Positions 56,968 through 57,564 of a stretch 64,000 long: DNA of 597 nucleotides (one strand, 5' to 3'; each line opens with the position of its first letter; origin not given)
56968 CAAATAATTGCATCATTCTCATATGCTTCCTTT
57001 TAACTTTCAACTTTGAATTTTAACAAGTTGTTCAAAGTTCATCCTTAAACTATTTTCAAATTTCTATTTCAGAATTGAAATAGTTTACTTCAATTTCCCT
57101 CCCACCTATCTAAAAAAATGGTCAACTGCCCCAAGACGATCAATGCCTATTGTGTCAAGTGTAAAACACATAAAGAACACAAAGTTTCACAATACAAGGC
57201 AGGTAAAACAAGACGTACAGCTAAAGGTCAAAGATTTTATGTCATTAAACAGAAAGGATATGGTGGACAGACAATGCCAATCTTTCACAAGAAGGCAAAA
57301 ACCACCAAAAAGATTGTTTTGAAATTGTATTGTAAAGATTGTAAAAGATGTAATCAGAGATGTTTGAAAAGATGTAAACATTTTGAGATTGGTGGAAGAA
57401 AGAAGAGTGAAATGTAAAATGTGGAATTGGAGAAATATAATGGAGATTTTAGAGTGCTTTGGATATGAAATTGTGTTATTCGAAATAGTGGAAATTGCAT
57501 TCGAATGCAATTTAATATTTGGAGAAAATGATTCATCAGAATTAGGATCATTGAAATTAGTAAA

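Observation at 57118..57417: Divergent eL42 (RPL36A) paralog with a substitution at the methylated-lysine position next to the cycloheximide-site proline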

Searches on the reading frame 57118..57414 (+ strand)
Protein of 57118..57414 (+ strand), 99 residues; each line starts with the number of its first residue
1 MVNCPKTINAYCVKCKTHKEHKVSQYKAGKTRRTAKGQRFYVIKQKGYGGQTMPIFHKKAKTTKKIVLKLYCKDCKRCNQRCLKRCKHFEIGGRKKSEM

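Call 3: search_protein_families(library=pfam, proteins=[window:57118-57414:+], max_evalue=0.01)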
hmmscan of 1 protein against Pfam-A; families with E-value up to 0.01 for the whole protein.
window:57118-57414:+ (99 aa): 1 family
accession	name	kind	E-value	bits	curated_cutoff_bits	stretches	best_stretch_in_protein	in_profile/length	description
PF00935.25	Ribosomal_L44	-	7.5e-28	97.1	25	1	17-92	1-76/76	Ribosomal protein L44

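Call 4: search_solved_structures(query=window:57118-57414:+, show_alignments=4)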
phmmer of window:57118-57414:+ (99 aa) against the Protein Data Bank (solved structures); distinct sequences matched with E-value up to 0.001: 60.
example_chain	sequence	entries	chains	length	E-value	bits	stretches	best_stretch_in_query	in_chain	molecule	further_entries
9h3g_BD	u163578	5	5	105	1.7e-34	121.9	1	1-97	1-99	Large ribosomal subunit protein eL42z/eL42y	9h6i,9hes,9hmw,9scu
8ip8_WA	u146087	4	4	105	5.1e-34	120.4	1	1-97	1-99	60S ribosomal protein eL42 | Genome assembly, chromosome: II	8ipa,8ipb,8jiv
4v3p_Lr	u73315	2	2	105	1.2e-32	116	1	1-97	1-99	60S ribosomal protein L44 | 60S ribosomal protein L44E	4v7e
7qiw_p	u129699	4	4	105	1.2e-32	116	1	1-97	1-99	60S ribosomal protein eL42 | eL42 (60S ribosomal protein L42) | 60S ribosomal protein L44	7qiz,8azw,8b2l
9spj_q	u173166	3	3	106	1.9e-32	115.3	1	1-97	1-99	60S ribosomal protein L44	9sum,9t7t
9eho_o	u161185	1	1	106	3.2e-32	114.6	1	1-97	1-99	Large ribosomal subunit protein eL42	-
4v6w_Co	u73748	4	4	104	6.1e-32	113.7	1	1-97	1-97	60S ribosomal protein L36A | TA01007p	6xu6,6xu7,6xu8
7r81_q1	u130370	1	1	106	6.8e-32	113.5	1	1-97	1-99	60S ribosomal protein L44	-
3j6x_82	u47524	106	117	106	1.6e-31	112.4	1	1-97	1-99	60S ribosomal protein L42 | 60S ribosomal protein rpL42 (L44e) | 60S ribosomal protein L42-A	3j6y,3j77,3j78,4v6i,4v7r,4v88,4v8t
9vtg_Lp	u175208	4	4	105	1.6e-31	112.3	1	1-97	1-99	60S ribosomal protein L44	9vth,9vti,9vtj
6uz7_Bo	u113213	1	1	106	2.2e-31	111.9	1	1-97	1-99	60S ribosomal protein L44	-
7olc_Lo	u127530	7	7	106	3.2e-31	111.4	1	1-97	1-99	60S ribosomal protein L44-like protein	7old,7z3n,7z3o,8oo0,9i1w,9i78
7oya_o1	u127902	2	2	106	6.5e-31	110.4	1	1-97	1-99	60S ribosomal protein L36a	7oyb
8eug_o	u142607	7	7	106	8.3e-31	110.1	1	1-97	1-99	60S ribosomal protein L42 | Large ribosomal subunit protein eL42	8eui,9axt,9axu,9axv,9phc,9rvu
7oyc_o1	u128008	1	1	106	8.4e-31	110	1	1-97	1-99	MGC85428 protein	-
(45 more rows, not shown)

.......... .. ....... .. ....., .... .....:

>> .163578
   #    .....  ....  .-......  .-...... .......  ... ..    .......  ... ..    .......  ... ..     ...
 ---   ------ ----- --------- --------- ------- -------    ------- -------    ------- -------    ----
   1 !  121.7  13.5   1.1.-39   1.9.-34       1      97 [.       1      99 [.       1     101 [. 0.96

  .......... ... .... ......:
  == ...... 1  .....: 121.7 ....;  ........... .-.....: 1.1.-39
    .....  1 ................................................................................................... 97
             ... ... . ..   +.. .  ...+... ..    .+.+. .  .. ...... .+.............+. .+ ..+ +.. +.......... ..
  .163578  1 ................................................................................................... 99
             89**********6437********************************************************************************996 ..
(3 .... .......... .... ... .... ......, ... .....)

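Call 6: find_homologous_proteins(query=window:57118-57414:+, max_evalue=1e-10)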
Query window:57118-57414:+ (99 aa): 1847 proteins with E <= 1e-10 among 1961 candidates; the best 120 are listed.
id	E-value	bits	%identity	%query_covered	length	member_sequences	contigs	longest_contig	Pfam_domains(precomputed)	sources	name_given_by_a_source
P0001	2.4e-39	152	61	97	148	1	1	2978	PF00935.26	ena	-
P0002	1.9e-37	146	72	98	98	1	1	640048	PF00935.26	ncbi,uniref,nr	ncbi:hypothetical protein FDP41_006657 [Naegleria fowleri]|uniref:60S ribosomal protein L44 n=1 Tax=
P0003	3.2e-37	145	72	98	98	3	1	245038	PF00935.26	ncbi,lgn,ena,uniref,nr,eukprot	ncbi:predicted protein [Naegleria gruberi]|uniref:Predicted protein n=1 Tax=Naegleria gruberi TaxID=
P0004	1.9e-33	133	70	97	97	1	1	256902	PF00935.26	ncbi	ncbi:hypothetical protein ABK040_002690 [Willaertia magna]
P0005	5.8e-32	128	65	99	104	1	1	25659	PF00935.26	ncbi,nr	ncbi:60S ribosomal protein L44 [Ramicandelaber brevisporus]|nr:60S ribosomal protein L44 [Ramicandel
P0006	1.2e-31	127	63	99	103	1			PF00935.26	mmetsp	mmetsp:Transcript_21616/g.73494 ORF Transcript_21616/g.73494 Transcript_21616/m.73494 type:complete 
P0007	1.8e-31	127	66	94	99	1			PF00935.26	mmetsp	mmetsp:Transcript_58878/g.119899 ORF Transcript_58878/g.119899 Transcript_58878/m.119899 type:comple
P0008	2.7e-31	126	63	99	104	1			PF00935.26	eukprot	eukprot:TRINITY_DN8092_c0_g1_i1.p1 TRINITY_DN8092_c0_g1~~TRINITY_DN8092_c0_g1_i1.p1 ORF type:complet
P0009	5.9e-31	125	62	99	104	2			PF00935.26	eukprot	eukprot:Phypoly_transcript_25227.p1 GENE.Phypoly_transcript_25227~~Phypoly_transcript_25227.p1 ORF t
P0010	7.0e-31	125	66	97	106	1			PF00935.26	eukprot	eukprot:CAMPEP_0184655636 /NCGR_PEP_ID=MMETSP0308-20130426/14098_1 /TAXON_ID=38269 /ORGANISM="Gloeoc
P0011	7.9e-31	125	64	98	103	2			PF00935.26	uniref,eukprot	uniref:60S ribosomal protein L44 n=1 Tax=Chromera velia CCMP2878 TaxID=1169474 RepID=A0A0G4GH16_9ALV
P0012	1.0e-30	124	63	99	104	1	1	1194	PF00935.26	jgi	-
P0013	2.4e-30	123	66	97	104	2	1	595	PF00935.26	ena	-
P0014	2.7e-30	123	68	97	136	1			PF00935.26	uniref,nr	uniref:EOG090X0NTN n=2 Tax=Daphnia similis TaxID=35528 RepID=A0A4Y7LU50_9CRUS|nr:EOG090X0NTN [Daphni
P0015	3.3e-30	123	64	98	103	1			PF00935.26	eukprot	eukprot:GHVR01139338.1.p1 GENE.GHVR01139338.1~~GHVR01139338.1.p1 ORF type:complete len:104 (+),score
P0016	3.4e-30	123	65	96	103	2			PF00935.26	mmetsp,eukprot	mmetsp:Transcript_94455/g.131285 ORF Transcript_94455/g.131285 Transcript_94455/m.131285 type:comple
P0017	4.9e-30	122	65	97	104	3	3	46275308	PF00935.26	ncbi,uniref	ncbi:large ribosomal subunit protein eL42-like [Diadema setosum]|uniref:large ribosomal subunit prot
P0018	5.7e-30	122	64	99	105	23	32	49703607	PF00935.26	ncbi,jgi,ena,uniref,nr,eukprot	ncbi:60S ribosomal protein L36a [Arabidopsis thaliana]|jgi:large subunit ribosomal protein L44e|unir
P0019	6.4e-30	122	67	97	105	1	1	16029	PF00935.26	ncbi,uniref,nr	ncbi:hypothetical protein HZS_8044 [Henneguya salminicola]|uniref:Ribosomal protein rpl-41 (Trinotat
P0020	6.6e-30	122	65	97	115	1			PF00935.26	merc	-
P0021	7.4e-30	122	62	99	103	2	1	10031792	PF00935.26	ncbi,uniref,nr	ncbi:unnamed protein product [Spirodela intermedia]|uniref:Uncharacterized protein n=1 Tax=Spirodela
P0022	7.9e-30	121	63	99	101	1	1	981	PF00935.26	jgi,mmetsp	mmetsp:Transcript_19656/g.54840 ORF Transcript_19656/g.54840 Transcript_19656/m.54840 type:complete 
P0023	8.4e-30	121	64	97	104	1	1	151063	PF00935.26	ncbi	ncbi:40s ribosomal protein L44e [Balamuthia mandrillaris]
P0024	1.2e-29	121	65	97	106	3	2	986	PF00935.26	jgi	-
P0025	1.4e-29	121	63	99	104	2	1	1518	PF00935.26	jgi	-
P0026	1.4e-29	121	67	97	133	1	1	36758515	PF00935.26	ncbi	ncbi:large ribosomal subunit protein eL42 [Cydia strobilella]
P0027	1.5e-29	121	62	99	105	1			PF00935.26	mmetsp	mmetsp:Transcript_25227/g.30538 ORF Transcript_25227/g.30538 Transcript_25227/m.30538 type:complete 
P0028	1.6e-29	120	64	98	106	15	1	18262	PF00935.26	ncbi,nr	ncbi:hypothetical protein CDD83_7933 [Cordyceps sp. RAO-2017]|nr:hypothetical protein CDD83_7933 [Co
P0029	1.6e-29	120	66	97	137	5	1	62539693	PF00935.26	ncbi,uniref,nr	ncbi:unnamed protein product [Bemisia tabaci]|uniref:60S ribosomal protein L44 n=1 Tax=Bemisia tabac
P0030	2.1e-29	120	64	99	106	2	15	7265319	PF00935.26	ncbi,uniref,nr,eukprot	ncbi:60S ribosomal protein L44 [Rhizophagus irregularis]|uniref:60S ribosomal protein L44 n=3 Tax=Rh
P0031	2.1e-29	120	65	97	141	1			PF00935.26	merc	-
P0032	2.4e-29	120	63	99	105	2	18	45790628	PF00935.26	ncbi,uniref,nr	ncbi:hypothetical protein Lal_00011250 [Lupinus albus]|uniref:60S ribosomal protein L44 n=4 Tax=Lupi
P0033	2.6e-29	120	65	98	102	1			PF00935.26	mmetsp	mmetsp:Transcript_4725/g.7123 ORF Transcript_4725/g.7123 Transcript_4725/m.7123 type:complete len:10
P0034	2.8e-29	120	63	99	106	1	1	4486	PF00935.26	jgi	jgi:ribosomal protein L44E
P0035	3.4e-29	119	63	99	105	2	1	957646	PF00935.26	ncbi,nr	ncbi:hypothetical protein ZTR_02842 [Talaromyces verruculosus]|nr:hypothetical protein ZTR_02842 [Ta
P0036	3.4e-29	119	61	99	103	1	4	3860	PF00935.26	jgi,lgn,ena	-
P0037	3.5e-29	119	67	97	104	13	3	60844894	PF00935.26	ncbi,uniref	ncbi:unnamed protein product [Parnassius mnemosyne]|uniref:60S ribosomal protein L44 n=3 Tax=Papilio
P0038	3.7e-29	119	63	98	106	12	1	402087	PF00935.26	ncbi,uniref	ncbi:hypothetical protein ABVK25_007074 [Lepraria finkii]|uniref:60S ribosomal protein L44 n=1 Tax=L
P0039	4.4e-29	119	65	97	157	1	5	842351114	PF00935.26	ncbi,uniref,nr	ncbi:hypothetical protein CFC21_023037 [Triticum aestivum]|uniref:60S ribosomal protein L44 n=3 Tax=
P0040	4.5e-29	119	66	98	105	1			PF00935.26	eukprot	eukprot:TRINITY_DN785_c0_g1_i1.p1 TRINITY_DN785_c0_g1~~TRINITY_DN785_c0_g1_i1.p1 ORF type:complete l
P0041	4.5e-29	119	66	97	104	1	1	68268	PF00935.26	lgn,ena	-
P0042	5.3e-29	119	64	98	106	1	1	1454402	PF00935.26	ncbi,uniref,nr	ncbi:60S ribosomal protein L44 [Stereum hirsutum FP-91666 SS1]|uniref:60S ribosomal protein L44 n=1 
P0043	5.3e-29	119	64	97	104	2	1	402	PF00935.26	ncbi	-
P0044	5.6e-29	119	65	97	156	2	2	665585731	PF00935.26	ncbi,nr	ncbi:60S ribosomal protein L36a [Hordeum vulgare]|nr:60S ribosomal protein L36a-like [Hordeum vulgar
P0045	6.0e-29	119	62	99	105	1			PF00935.26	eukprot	eukprot:TRINITY_DN28487_c0_g1_i1.p2 TRINITY_DN28487_c0_g1~~TRINITY_DN28487_c0_g1_i1.p2 ORF type:comp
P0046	6.1e-29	119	65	97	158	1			PF00935.26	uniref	uniref:Uncharacterized protein n=1 Tax=Avena sativa TaxID=4498 RepID=A0ACD5W2Y4_AVESA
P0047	6.3e-29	119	62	97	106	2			PF00935.26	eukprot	eukprot:gene11721-10896_t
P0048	6.5e-29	119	61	94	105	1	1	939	PF00935.26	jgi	-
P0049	6.6e-29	118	62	99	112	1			PF00935.26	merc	-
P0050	6.7e-29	118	64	99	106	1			PF00935.26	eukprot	eukprot:CAMPEP_0177638224 /NCGR_PEP_ID=MMETSP0447-20121125/5376_1 /TAXON_ID=0 /ORGANISM="Stygamoeba 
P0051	7.7e-29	118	63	98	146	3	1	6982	PF00935.26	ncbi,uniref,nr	ncbi:60s ribosomal protein l44 [Tolypocladium capitatum]|uniref:60s ribosomal protein l44 n=4 Tax=Hy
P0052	7.8e-29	118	61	100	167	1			PF00935.26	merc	-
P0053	8.0e-29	118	64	97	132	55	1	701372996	PF00935.26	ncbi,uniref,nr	ncbi:unnamed protein product [Triticum turgidum subsp. durum]|uniref:60S ribosomal protein L44 n=1 T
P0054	8.1e-29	118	65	98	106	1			PF00935.26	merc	-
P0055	8.2e-29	118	63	97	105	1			PF00935.26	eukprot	eukprot:GEZU01027990.1.p1 GENE.GEZU01027990.1~~GEZU01027990.1.p1 ORF type:complete len:106 (+),score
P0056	8.2e-29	118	61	99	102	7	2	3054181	PF00935.26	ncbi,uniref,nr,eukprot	ncbi:hypothetical protein OEZ86_007170 [Tetradesmus obliquus]|uniref:Uncharacterized protein n=2 Tax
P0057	8.3e-29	118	65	97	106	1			PF00935.26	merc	-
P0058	8.5e-29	118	66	97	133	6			PF00935.26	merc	-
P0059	8.8e-29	118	63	99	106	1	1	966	PF00935.26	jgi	-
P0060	9.6e-29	118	65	97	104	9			PF00935.26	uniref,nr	uniref:Ribosomal protein L44 n=1 Tax=Procambarus clarkii TaxID=6728 RepID=F5A6D8_PROCL|nr:ribosomal 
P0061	1.0e-28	118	63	99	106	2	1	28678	PF00935.26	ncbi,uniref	ncbi:40s ribosomal protein L44e [Maublancomyces gigas]|uniref:40s ribosomal protein L44e n=1 Tax=Dis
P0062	1.1e-28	118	66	97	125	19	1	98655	PF00935.26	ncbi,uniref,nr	ncbi:60S ribosomal protein L44 [Eumeta japonica]|uniref:60S ribosomal protein L44 n=1 Tax=Eumeta var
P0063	1.2e-28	118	64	97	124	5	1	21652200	PF00935.26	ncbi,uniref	ncbi:large ribosomal subunit protein eL42-like isoform X1 [Apostichopus japonicus]|uniref:large ribo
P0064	1.2e-28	118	65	96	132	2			PF00935.26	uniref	uniref:60S ribosomal protein L36a n=1 Tax=Aegilops tauschii TaxID=37682 RepID=M8CBV4_AEGTA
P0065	1.2e-28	118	65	97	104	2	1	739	PF00935.26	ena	-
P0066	1.2e-28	118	63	99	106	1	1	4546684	PF00935.26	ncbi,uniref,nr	ncbi:DgyrCDS3678 [Dimorphilus gyrociliatus]|uniref:DgyrCDS3678 n=1 Tax=Dimorphilus gyrociliatus TaxI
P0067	1.3e-28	118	62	99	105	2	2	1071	PF00935.26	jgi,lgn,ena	-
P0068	1.4e-28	117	61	97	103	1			PF00935.26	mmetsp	mmetsp:Transcript_16509/g.53885 ORF Transcript_16509/g.53885 Transcript_16509/m.53885 type:complete 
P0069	1.4e-28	117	61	96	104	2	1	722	PF00935.26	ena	-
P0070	1.4e-28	117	66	97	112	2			PF00935.26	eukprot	eukprot:GDKI01036511.1.p2 GENE.GDKI01036511.1~~GDKI01036511.1.p2 ORF type:complete len:113 (+),score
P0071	1.4e-28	117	65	96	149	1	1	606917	PF00935.26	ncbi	ncbi:hypothetical protein ACQ4PT_060243 [Festuca glaucescens]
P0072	1.4e-28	117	64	98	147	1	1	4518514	PF00935.26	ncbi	ncbi:40s ribosomal protein L44e [Mucor circinelloides]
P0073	1.5e-28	117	65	97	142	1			PF00935.26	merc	-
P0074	1.5e-28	117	61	92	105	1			PF00935.26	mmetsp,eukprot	mmetsp:Transcript_15798/g.40230 ORF Transcript_15798/g.40230 Transcript_15798/m.40230 type:complete 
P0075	1.5e-28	117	61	100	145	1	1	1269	PF00935.26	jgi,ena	jgi:large subunit ribosomal protein L44e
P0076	1.5e-28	117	63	99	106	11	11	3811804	PF00935.26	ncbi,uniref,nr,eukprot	ncbi:60S ribosomal protein L42 [Phycomyces blakesleeanus]|uniref:60S ribosomal protein L44 n=3 Tax=P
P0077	1.5e-28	117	60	97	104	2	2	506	PF00935.26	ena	-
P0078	1.6e-28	117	62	98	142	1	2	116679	PF00935.26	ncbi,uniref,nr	ncbi:hypothetical protein S7711_06992 [Stachybotrys chartarum IBT 7711]|uniref:60S ribosomal protein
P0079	1.7e-28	117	63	99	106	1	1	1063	PF00935.26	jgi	jgi:large subunit ribosomal protein L44e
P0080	1.7e-28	117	61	99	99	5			PF00935.26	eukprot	eukprot:gene30912-35965_t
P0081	1.7e-28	117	64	97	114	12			PF00935.26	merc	-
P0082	1.7e-28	117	62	99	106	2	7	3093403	PF00935.26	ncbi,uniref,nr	ncbi:40s ribosomal protein L44e [Knufia obscura]|uniref:40s ribosomal protein L44e n=4 Tax=Trichomer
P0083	1.9e-28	117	65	98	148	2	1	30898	PF00935.26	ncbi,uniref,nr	ncbi:hypothetical protein SeMB42_g05438 [Synchytrium endobioticum]|uniref:60S ribosomal protein L44 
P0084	1.9e-28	117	63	97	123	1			PF00935.26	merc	-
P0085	2.0e-28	117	63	99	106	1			PF00935.26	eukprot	eukprot:GILI01000088.1.p3 GENE.GILI01000088.1~~GILI01000088.1.p3 ORF type:complete len:123 (+),score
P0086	2.0e-28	117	60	98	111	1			PF00935.26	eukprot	eukprot:tig00000489_g1370.t1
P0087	2.1e-28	117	65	97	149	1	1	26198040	PF00935.26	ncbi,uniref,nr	ncbi:large ribosomal subunit protein eL42 [Procambarus clarkii]|uniref:large ribosomal subunit prote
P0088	2.1e-28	117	64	98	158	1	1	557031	PF00935.26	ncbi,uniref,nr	ncbi:hypothetical protein [Parasitella parasitica]|uniref:60S ribosomal protein L44 n=7 Tax=Mucorine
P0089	2.1e-28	117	61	98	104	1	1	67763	PF00935.26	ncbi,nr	ncbi:60S ribosomal protein L42 [Xylaria telfairii]|nr:60S ribosomal protein L42 [Xylaria telfairii]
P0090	2.1e-28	117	62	99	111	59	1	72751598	PF00935.26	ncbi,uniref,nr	ncbi:60S ribosomal protein L44 isoform X3 [Telopea speciosissima]|uniref:60S ribosomal protein L44 i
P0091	2.2e-28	117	59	99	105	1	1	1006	PF00935.26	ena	-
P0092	2.2e-28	117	65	97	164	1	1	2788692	PF00935.26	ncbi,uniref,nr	ncbi:60S ribosomal protein L44, putative [Pediculus humanus corporis]|uniref:60S ribosomal protein L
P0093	2.2e-28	117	63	99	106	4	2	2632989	PF00935.26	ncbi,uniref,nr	ncbi:hypothetical protein RclHR1_04130015 [Rhizophagus clarus]|uniref:60S ribosomal protein L42 n=1 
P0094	2.3e-28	117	63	97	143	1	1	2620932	PF00935.26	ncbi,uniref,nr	ncbi:large subunit ribosomal protein L44e [Radiomyces spectabilis]|uniref:large subunit ribosomal pr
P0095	2.3e-28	117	62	99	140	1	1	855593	PF00935.26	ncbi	ncbi:hypothetical protein ACJA88_007514 [Fusarium oxysporum]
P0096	2.3e-28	117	62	96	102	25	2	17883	PF00935.26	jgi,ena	jgi:large subunit ribosomal protein L44e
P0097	2.4e-28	117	63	98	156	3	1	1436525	PF00935.26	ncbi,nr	ncbi:hypothetical protein TGAMA5MH_04140 [Trichoderma gamsii]|nr:hypothetical protein TGAMA5MH_04140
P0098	2.4e-28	117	61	98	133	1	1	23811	PF00935.26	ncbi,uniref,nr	ncbi:hypothetical protein NQ176_g3537 [Zarea fungicola]|uniref:Uncharacterized protein n=1 Tax=Zarea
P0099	2.4e-28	117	60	99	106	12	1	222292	PF00935.26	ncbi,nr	ncbi:ribosomal protein rpl36a [Scenedesmus sp. NREL 46B-D3]|nr:ribosomal protein rpl36a [Scenedesmus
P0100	2.4e-28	117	63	98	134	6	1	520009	PF00935.26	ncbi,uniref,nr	ncbi:zinc-binding ribosomal protein [Daldinia caldariorum]|uniref:zinc-binding ribosomal protein n=1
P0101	2.5e-28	117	63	98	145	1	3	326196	PF00935.26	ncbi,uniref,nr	ncbi:60s ribosomal protein l44 [Fusarium langsethiae]|uniref:60s ribosomal protein l44 n=1 Tax=Fusar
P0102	2.7e-28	116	62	99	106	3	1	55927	PF00935.26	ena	-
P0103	2.7e-28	116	65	97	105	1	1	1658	PF00935.26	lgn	-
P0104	2.9e-28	116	64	97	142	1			PF00935.26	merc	-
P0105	2.9e-28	116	64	97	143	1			PF00935.26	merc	-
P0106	3.0e-28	116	63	92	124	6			PF00935.26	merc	-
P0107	3.1e-28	116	64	97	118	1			PF00935.26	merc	-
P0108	3.2e-28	116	61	98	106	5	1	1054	PF00935.26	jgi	-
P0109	3.2e-28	116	63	97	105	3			PF00935.26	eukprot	eukprot:PRCOL_00006642-RA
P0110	3.2e-28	116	60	99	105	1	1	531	PF00935.26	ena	-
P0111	3.4e-28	116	63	98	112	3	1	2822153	PF00935.26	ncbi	ncbi:hypothetical protein ACQ4PT_016575 [Festuca glaucescens]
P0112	3.4e-28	116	62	99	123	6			PF00935.26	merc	-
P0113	3.4e-28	116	63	97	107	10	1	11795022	PF00935.26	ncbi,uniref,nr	ncbi:60S ribosomal protein L44-like isoform X2 [Acanthaster planci]|uniref:60S ribosomal protein L44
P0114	3.4e-28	116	62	98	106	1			PF00935.26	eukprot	eukprot:TRINITY_DN59_c0_g1_i1.p1 TRINITY_DN59_c0_g1~~TRINITY_DN59_c0_g1_i1.p1 ORF type:complete len:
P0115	3.5e-28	116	64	97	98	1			PF00935.26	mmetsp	mmetsp:Transcript_2010/g.2889 ORF Transcript_2010/g.2889 Transcript_2010/m.2889 type:complete len:99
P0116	3.6e-28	116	61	98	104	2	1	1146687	PF00935.26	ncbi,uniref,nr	ncbi:putative 60S ribosomal protein L44 [Rosellinia necatrix]|uniref:Putative 60S ribosomal protein 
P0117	3.7e-28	116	62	97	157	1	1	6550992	PF00935.26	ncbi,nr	ncbi:60S ribosomal protein L44 [Paramyrothecium foliicola]|nr:60S ribosomal protein L44 [Paramyrothe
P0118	3.7e-28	116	63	97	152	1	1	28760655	PF00935.26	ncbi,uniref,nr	ncbi:large ribosomal subunit protein eL42-like [Alnus glutinosa]|uniref:large ribosomal subunit prot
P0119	3.9e-28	116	60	99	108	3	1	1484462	PF00935.26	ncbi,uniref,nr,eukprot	ncbi:60S ribosomal protein L44 [Batrachochytrium dendrobatidis JAM81]|uniref:60S ribosomal protein L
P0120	4.0e-28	116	64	97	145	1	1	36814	PF00935.26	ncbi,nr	ncbi:60S ribosomal protein-like protein L44 [Dissophora ornata]|nr:60S ribosomal protein-like protei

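Call 10: find_encoding_contigs(protein=window:57118-57414:+, flank=5000, max_places=6)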
Protein window:57118-57414:+ (99 aa): no gene with exactly this product is on record in the collection.

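Call 11: list_cluster_members(proteins=[window:57118-57414:+, window:51298-53397:-, window:47206-48864:-, window:36445-38958:+, window:26877-28235:+, window:33716-35170:-])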
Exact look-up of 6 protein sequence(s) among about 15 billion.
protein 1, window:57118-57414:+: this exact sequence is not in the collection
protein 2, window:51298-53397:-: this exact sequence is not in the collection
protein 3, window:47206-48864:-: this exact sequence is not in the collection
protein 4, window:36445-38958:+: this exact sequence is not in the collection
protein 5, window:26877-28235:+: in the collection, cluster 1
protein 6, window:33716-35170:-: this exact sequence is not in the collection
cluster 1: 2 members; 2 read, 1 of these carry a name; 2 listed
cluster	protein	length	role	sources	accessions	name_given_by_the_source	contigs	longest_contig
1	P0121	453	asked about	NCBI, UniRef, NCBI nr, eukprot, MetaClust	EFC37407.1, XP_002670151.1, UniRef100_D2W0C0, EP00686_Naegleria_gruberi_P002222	beta-tubulin [Naegleria gruberi] | Beta-tubulin n=1 Tax=Naegleria gruberi TaxID=5762 RepID=D2W0C0_NAEGR | XP_002670151.1 beta-tubulin [Naegleria gruberi]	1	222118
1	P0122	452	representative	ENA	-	-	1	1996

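Call 13: find_encoding_contigs(protein=P0003, flank=8000, max_places=6)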
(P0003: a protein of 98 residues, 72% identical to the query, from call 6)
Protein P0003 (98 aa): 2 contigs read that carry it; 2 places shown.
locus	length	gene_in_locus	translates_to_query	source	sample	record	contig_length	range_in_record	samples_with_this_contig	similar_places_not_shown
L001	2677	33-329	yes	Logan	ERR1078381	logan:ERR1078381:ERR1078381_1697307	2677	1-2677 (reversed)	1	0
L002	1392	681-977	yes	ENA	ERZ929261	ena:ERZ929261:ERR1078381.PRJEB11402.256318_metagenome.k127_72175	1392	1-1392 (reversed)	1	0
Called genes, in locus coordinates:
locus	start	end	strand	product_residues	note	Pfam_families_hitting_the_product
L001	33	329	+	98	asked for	PF00935:Ribosomal_L44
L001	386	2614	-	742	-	PF00856:SET (weak)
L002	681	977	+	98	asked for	PF00935:Ribosomal_L44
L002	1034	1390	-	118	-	?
